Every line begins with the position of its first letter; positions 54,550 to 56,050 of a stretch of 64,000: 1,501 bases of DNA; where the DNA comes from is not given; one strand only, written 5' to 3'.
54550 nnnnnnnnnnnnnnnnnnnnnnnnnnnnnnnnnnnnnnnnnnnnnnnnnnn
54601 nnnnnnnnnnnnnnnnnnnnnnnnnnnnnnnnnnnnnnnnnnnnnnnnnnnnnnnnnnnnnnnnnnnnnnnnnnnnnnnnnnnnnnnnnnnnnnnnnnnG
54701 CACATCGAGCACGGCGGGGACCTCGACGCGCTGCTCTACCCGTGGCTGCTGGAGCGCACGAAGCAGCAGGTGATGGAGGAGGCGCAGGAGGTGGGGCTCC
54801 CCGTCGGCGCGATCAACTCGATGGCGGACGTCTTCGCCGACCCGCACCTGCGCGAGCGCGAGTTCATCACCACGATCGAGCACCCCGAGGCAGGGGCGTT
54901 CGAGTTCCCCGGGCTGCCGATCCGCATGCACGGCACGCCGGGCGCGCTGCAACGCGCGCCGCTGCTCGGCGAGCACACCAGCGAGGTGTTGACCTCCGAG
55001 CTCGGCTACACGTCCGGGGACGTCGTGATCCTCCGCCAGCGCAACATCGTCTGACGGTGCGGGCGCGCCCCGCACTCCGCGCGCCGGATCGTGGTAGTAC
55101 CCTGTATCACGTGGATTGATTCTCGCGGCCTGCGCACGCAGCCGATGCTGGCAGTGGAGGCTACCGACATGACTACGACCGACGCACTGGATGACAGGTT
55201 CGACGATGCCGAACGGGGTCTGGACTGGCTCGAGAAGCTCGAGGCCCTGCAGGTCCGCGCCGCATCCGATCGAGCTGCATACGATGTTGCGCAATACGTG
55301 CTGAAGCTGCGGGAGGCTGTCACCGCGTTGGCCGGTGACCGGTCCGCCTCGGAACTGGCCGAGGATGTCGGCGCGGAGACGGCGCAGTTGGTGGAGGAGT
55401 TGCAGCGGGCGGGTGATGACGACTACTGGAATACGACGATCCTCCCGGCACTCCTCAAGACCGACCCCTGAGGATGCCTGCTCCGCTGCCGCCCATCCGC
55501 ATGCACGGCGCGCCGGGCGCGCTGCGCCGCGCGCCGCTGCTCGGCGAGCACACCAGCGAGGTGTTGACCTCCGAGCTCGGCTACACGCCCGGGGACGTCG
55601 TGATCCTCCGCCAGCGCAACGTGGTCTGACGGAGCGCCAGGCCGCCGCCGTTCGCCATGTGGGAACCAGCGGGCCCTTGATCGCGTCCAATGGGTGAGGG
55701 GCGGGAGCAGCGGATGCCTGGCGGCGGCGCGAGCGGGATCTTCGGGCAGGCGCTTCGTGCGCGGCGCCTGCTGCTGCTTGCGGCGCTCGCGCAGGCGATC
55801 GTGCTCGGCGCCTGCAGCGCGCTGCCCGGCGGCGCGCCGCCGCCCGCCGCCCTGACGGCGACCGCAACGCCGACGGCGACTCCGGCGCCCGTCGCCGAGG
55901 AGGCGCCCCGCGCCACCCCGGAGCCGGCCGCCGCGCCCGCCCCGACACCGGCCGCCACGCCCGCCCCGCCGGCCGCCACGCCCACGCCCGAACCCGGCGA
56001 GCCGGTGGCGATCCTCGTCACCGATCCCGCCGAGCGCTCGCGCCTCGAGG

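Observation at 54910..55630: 3' end of a CoA-transferase gene duplicated around a 430-bp insert carrying a small ORF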

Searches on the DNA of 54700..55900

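Call 69: search_rna_families(source=window, start=54700, end=55900, threshold=evalue, max_evalue=1)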
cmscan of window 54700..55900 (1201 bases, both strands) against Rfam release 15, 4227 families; matches with E-value up to 1: 1.
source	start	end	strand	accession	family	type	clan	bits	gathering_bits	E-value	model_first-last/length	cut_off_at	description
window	55018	55102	+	RF01390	isrG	Gene; sRNA;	-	12.7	100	0.79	1-279/279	no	isrG Hfq binding RNA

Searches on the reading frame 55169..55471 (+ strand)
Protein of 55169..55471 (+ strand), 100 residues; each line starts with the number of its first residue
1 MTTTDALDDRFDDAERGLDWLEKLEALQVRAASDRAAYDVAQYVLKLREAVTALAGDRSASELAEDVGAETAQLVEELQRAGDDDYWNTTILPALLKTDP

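Call 9: search_protein_families(library=pfam, proteins=[window:55169-55471:+], max_evalue=0.01)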
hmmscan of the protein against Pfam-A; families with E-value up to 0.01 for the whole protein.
window:55169-55471:+ (100 aa): 1 family
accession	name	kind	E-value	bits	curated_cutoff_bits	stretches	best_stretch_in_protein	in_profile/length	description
PF24033.1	DUF7342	-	0.0064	16.9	31.6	1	14-79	34-97/150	Family of unknown function (DUF7342)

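Call 10: find_homologous_proteins(query=window:55169-55468:+, max_evalue=0.01)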
Query window:55169-55468:+ (100 aa): 333 proteins with E <= 0.01 among 356 candidates; the best 120 are listed.
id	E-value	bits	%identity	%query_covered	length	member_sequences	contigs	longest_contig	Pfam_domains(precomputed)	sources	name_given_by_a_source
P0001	6.4e-52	191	95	100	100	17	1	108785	-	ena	-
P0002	7.9e-44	166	82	100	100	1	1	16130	-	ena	-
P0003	2.7e-43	164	80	100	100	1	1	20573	-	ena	-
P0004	8.9e-43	162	79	100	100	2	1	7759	-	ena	-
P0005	1.3e-42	162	79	100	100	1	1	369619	-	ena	-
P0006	1.4e-42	162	77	100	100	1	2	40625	-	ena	-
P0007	1.5e-42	162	80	100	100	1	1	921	-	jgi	jgi:hypothetical protein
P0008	1.9e-42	161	77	100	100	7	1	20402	-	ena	-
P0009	2.1e-42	161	81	100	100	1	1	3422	-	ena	-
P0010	2.4e-42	161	80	99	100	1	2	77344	-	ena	-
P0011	2.7e-42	161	80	99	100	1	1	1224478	-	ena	-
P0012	3.3e-42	160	77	100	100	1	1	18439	-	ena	-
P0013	3.4e-42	160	76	100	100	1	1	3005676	-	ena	-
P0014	4.6e-42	160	79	100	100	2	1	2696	-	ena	-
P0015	4.7e-42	160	79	100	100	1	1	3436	-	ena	-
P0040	4.9e-41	157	75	100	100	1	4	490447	-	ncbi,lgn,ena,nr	ncbi:MAG: hypothetical protein OYI31_08915 [Chloroflexota bacterium]|nr:hypothetical protein [Chloro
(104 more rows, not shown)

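Call 11: find_encoding_contigs(protein=P0001, flank=4000, max_places=4)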
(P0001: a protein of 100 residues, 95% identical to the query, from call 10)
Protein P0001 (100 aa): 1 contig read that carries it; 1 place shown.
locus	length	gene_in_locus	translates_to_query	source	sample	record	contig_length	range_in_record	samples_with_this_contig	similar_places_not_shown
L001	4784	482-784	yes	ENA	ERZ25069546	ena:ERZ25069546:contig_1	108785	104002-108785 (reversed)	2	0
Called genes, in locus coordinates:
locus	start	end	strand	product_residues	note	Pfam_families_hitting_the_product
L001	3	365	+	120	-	?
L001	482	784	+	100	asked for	-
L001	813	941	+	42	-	-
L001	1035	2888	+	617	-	PF09587:PGA_cap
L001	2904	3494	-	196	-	PF02661:Fic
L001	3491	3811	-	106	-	-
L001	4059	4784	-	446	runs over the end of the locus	PF02515:CoA_transf_3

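Call 12: find_encoding_contigs(protein=P0005, flank=4000, max_places=3)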
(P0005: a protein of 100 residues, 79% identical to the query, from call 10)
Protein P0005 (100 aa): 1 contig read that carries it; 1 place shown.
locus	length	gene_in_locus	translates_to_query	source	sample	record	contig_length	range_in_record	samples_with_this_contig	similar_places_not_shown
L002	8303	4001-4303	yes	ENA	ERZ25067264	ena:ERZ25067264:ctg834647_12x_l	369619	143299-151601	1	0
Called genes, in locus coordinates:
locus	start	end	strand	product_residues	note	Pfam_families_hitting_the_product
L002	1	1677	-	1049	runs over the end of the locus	PF02811:PHP, PF07733:DNA_pol3_alpha, PF17657:DNA_pol3_finger, PF14579:HHH_6, PF01336:tRNA_anti-codon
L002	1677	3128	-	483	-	PF00817:IMS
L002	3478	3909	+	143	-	PF10604:Polyketide_cyc2, PF03364:Polyketide_cyc (weak)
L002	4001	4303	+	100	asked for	-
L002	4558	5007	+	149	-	-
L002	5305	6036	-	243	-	-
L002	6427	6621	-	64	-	PF00462:Glutaredoxin (weak)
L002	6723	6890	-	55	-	-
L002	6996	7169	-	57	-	PF02943:FeThRed_B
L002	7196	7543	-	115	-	-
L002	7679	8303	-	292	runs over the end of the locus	PF02739:5_3_exonuc_N, PF01367:5_3_exonuc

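Call 13: find_encoding_contigs(protein=P0040, flank=4000, max_places=4)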
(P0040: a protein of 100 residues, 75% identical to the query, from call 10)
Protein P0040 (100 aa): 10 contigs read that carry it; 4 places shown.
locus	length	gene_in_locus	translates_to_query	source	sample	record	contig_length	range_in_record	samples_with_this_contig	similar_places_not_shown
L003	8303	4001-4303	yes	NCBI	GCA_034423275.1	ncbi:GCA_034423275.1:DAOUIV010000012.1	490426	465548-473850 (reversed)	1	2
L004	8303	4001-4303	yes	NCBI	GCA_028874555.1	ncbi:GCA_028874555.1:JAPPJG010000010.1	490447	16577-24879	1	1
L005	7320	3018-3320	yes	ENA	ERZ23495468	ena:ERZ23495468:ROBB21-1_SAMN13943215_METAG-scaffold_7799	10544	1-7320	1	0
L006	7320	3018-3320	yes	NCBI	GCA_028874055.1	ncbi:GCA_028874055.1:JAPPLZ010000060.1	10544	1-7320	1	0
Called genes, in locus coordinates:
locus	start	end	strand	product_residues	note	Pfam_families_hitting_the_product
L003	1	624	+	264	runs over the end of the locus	PF00561:Abhydrolase_1, PF12146:Hydrolase_4, PF12697:Abhydrolase_6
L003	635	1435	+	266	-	PF00106:adh_short, PF08659:KR, PF13561:adh_short_C2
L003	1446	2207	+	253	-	PF00106:adh_short, PF08659:KR (weak), PF13561:adh_short_C2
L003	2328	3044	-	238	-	PF01391:Collagen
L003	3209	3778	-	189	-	-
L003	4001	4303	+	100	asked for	-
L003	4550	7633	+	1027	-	PF00675:Peptidase_M16, PF05193:Peptidase_M16_C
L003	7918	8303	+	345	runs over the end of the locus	PF07143:AttH, PF17186:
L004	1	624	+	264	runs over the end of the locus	PF00561:Abhydrolase_1, PF12146:Hydrolase_4, PF12697:Abhydrolase_6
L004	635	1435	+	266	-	PF00106:adh_short, PF08659:KR, PF13561:adh_short_C2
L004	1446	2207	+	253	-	PF00106:adh_short, PF08659:KR (weak), PF13561:adh_short_C2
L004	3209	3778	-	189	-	-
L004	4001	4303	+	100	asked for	-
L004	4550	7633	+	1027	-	PF00675:Peptidase_M16, PF05193:Peptidase_M16_C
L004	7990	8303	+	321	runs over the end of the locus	PF07143:AttH, PF17186:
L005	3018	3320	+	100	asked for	-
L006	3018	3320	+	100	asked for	-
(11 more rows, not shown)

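Call 18: find_related_loci(query=A3, collection=genome_contigs, flank=6000)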
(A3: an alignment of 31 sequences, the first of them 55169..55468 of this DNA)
Query A3 (100 aa) in genome_contigs; peptide patterns used: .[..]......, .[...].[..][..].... (x = any residue, [..] = any of these).
419 stretches matched a pattern; 140 encode a relative of the query (tblastn E <= 1e-3); the best 80 are kept; 80 distinct loci.
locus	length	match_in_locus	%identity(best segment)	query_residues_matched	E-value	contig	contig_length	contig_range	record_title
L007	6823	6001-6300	96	1-100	1e-57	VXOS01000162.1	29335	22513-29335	MAG: Chloroflexi bacterium isolate SB0662_bin_38 NODE_1537_length_29335_cov_52.391701, whole genome shotgun sequence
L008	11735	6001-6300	93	1-100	3e-57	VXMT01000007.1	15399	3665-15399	MAG: Chloroflexi bacterium isolate SB0661_bin_43 NODE_2865_length_15399_cov_20.496220, whole genome shotgun sequence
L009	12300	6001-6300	80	1-100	9e-50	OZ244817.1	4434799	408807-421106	MAG: Dehalococcoidia bacterium isolate 600c9aab-54a7-483e-8747-7fd718dfbb6a genome assembly, chromosome: 1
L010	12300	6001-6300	80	1-100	4e-49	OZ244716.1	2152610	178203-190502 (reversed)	MAG: Dehalococcoidia bacterium isolate 5fa05855-5253-4680-9f73-9ee1ceb5e725 genome assembly, chromosome: 1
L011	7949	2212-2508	81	1-99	5e-48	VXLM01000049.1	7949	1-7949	MAG: Dehalococcoidia bacterium isolate SB0661_bin_13 NODE_5291_length_7949_cov_24.838738, whole genome shotgun sequence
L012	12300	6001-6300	76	1-100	2e-47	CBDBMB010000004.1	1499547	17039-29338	MAG: Dehalococcoidia bacterium isolate f924c066-0816-4e29-94a4-99ec22a44702 genome assembly, contig: contig_4, whole gen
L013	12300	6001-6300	77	1-100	8e-48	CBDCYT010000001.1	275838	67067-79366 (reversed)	MAG: Dehalococcoidia bacterium isolate b3e3ad07-64b9-47c7-ad82-6c21615a0932 genome assembly, contig: contig_1, whole gen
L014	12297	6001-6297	78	1-99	3e-47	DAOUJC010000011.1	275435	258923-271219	MAG TPA_asm: Dehalococcoidia bacterium isolate S32_241 k113_1995449, whole genome shotgun sequence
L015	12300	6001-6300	76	1-100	3e-47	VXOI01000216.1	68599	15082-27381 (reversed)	MAG: Chloroflexi bacterium isolate SB0662_bin_29 NODE_412_length_68599_cov_30.556708, whole genome shotgun sequence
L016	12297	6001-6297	79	1-99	4e-47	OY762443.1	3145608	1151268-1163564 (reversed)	MAG: Dehalococcoidia bacterium isolate e17dd254-e2e4-46ca-aa76-34ed56c1cae1 genome assembly, chromosome: 1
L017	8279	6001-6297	76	1-99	9e-47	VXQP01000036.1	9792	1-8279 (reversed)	MAG: Chloroflexi bacterium isolate SB0664_bin_11 NODE_3118_length_9792_cov_18.460203, whole genome shotgun sequence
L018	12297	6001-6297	76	1-99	1e-46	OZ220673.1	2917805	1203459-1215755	MAG: Dehalococcoidia bacterium isolate 74ad39ee-730f-4e91-a86b-9a5c45ef094d genome assembly, chromosome: 1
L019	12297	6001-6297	75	1-99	2e-46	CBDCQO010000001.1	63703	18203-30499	MAG: Dehalococcoidia bacterium isolate 69a24162-ed58-4481-bed2-2caa30729e5d genome assembly, contig: contig_1, whole gen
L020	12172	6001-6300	75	1-100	4e-47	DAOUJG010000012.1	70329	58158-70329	MAG TPA_asm: Dehalococcoidia bacterium isolate S32_251 k113_3043025, whole genome shotgun sequence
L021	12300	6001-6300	75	1-100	2e-46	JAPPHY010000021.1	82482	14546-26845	MAG: Chloroflexota bacterium isolate RHO1_bin_9 NODE_687_length_82482_cov_9.760455, whole genome shotgun sequence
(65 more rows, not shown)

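Call 49: search_protein_families(library=ncbifam, proteins=[window:55169-55468:+], max_evalue=0.01)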
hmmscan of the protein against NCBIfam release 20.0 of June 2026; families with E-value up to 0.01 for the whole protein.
window:55169-55468:+ (100 aa): 0 families

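Call 50: search_protein_families(library=phrogs, proteins=[window:55169-55468:+], max_evalue=0.01)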
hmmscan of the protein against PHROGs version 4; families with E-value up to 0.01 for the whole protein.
window:55169-55468:+ (100 aa): 0 families

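Call 54: predict_structure(alignment_id=A3)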
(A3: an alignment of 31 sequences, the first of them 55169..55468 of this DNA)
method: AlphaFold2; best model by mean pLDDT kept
length: 100 residues; sequences in the alignment: 31
mean_pLDDT: 73.9   pTM: 0.43
mean pLDDT of the five models: 73.9, 68.8, 65.5, 59.6, 54.7
residues with pLDDT >= 90: 0; 70-90: 72; 50-70: 25; < 50: 3
segments of 3 or more residues with pLDDT < 50: none
pLDDT, mean of each block of 10 residues (from residue 1): 63 78 76 76 78 78 82 79 68 63
secondary structure, 60 per line:
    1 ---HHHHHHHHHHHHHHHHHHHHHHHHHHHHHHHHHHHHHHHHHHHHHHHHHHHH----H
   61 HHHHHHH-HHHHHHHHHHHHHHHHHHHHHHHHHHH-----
elements in order: H4-55 H60-67 H69-95

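Call 56: search_solved_structures(query=A3, max_evalue=1)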
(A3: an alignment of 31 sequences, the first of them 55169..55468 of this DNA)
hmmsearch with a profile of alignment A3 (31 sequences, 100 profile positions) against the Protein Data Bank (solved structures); distinct sequences matched with E-value up to 1: 3.
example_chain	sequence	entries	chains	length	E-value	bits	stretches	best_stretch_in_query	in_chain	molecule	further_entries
4hw0_A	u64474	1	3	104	0.13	15.8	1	13-56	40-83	DNA-binding protein Sso10a-2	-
2cx5_A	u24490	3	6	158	0.84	13.2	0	53-84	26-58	A PUTATIVE TRANS-EDITING ENZYME | Putative uncharacterized protein TTHA1699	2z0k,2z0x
3rij_A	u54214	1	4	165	0.85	13.2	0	53-84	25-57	SC_2cx5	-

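Call 57: fold_search(model_id=the predicted structure, library=pdb)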
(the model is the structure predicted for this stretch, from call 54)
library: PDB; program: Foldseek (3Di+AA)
matches with E <= 10: 6; with E <= 0.001: 0
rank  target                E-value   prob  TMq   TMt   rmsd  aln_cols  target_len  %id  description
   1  8qaf                  2.5e+00  0.18  0.30  0.45   5.6        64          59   25  X-ray crystal structure of a de novo designed single-chain antiparallel 8-helix coiled-coil alpha-helical barrel, sc-apC (released 2024-07-03)
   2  7uv8_U                6.7e+00  0.09  0.35  0.24  10.5       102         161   16  Rad6-Bre1 Complex (released 2023-01-11)
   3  8wxf_A                7.6e+00  0.03  0.15  0.04  11.0        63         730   25  PNPase of Mycobacterium tuberculosis (released 2024-07-03)
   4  4rku_F                9.1e+00  0.03  0.21  0.15  12.2        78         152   18  Crystal structure of plant Photosystem I at 3 Angstrom resolution (released 2015-02-04)
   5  9hzm_0                9.7e+00  0.06  0.37  0.23  10.8       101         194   19  235 A SynPspA H1-5 rod after incubation with EPL (released 2025-08-13)
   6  6ly5_f                9.7e+00  0.03  0.22  0.14  12.3        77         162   21  Organization and energy transfer in a huge diatom PSI-FCPI supercomplex (released 2020-10-21)

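Call 71: search_dna_similar(query=window:55169-55468:+, collection=phages, mode=protein, max_evalue=0.001, max_rows=5)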
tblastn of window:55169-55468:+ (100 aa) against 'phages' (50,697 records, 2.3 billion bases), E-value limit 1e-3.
No match.

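Call 72: search_dna_similar(query=window:55169-55468:+, collection=plasmids, mode=protein, max_evalue=0.001, max_rows=5)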
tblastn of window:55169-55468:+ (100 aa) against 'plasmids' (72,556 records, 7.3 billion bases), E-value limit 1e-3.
No match.

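Call 73: find_related_loci(query=A3, collection=viral_contigs, flank=5000)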
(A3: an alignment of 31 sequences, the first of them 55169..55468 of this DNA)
Query A3 (100 aa) in viral_contigs; peptide patterns used: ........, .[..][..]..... (x = any residue, [..] = any of these).
85 stretches matched a pattern, but none encodes a relative of the query by tblastn (E <= 1e-3).

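Call 78: search_protein_representatives(alignment_id=A3)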
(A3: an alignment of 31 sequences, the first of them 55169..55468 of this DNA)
Query: 31 sequences, 100 profile positions. Proteins with E-value up to 0.001 (for the whole library): 48; up to 1e-10: 28; up to 1e-30: 2. The best 48 are listed.
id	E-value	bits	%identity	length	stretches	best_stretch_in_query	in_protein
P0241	1.9e-46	172.6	-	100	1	1-99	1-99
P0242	5.2e-32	126.2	-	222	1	2-73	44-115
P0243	6.4e-30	119.5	-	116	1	1-69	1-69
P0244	1.4e-28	115.2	-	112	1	1-72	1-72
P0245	7.4e-28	112.9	-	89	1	1-65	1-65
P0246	2.1e-27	111.4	-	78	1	28-99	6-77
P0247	8.6e-26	106.3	-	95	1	1-64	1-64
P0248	1.7e-25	105.3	-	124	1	1-59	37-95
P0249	3.4e-25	104.3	-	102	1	29-100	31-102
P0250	8.5e-22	93.4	-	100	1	42-99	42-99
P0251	6.8e-19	84.1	-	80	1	27-99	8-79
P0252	7.5e-18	80.8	-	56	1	45-99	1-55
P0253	8.3e-18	80.6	-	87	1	22-82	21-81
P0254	9.1e-18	80.5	-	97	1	1-98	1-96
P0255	1.5e-17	79.8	-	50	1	51-100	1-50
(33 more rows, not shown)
